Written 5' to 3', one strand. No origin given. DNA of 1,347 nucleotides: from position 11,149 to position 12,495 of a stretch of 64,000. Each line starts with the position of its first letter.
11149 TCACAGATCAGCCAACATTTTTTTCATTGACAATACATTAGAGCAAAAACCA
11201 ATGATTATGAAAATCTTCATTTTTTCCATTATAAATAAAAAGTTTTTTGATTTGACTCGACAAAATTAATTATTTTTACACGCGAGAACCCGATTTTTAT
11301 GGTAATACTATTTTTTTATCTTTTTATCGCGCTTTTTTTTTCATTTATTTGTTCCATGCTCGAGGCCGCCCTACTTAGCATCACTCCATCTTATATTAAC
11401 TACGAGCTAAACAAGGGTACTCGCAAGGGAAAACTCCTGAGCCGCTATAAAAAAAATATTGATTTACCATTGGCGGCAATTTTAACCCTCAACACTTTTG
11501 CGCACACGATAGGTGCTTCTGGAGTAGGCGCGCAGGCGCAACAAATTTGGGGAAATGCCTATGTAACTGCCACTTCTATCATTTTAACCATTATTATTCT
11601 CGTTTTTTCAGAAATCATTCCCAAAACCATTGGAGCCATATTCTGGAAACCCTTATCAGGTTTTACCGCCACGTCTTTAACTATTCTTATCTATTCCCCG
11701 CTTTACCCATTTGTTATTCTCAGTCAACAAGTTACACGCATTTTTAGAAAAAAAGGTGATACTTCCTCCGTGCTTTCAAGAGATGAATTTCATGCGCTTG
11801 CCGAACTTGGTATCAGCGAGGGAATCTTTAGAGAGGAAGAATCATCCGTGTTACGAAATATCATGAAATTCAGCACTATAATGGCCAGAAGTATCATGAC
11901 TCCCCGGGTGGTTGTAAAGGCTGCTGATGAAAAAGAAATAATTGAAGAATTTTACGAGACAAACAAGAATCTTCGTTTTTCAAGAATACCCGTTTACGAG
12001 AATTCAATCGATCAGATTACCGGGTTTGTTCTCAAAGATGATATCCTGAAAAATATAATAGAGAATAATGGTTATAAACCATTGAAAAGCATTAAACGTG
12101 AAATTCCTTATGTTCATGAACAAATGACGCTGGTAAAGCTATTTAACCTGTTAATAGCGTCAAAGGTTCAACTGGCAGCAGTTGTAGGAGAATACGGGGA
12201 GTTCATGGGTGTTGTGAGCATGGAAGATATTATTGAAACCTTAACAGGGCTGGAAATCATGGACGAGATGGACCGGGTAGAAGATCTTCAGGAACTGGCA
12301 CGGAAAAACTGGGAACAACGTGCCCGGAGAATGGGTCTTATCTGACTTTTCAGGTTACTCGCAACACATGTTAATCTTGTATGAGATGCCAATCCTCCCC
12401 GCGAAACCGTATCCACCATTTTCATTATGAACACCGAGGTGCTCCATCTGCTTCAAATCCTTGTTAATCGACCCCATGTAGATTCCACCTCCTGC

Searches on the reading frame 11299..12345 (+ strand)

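Call 13: search_protein_families(library=pfam, proteins=[window:11299-12345:+])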
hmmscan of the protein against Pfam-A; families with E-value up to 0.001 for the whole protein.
window:11299-12345:+ (348 aa): 2 families
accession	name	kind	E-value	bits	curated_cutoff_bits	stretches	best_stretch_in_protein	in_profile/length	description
PF01595.25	CNNM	-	1.9e-27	96.6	28.4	1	8-181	3-181/181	Cyclin M transmembrane N-terminal domain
PF00571.33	CBS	-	7.8e-13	49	24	1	266-315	6-55/57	CBS domain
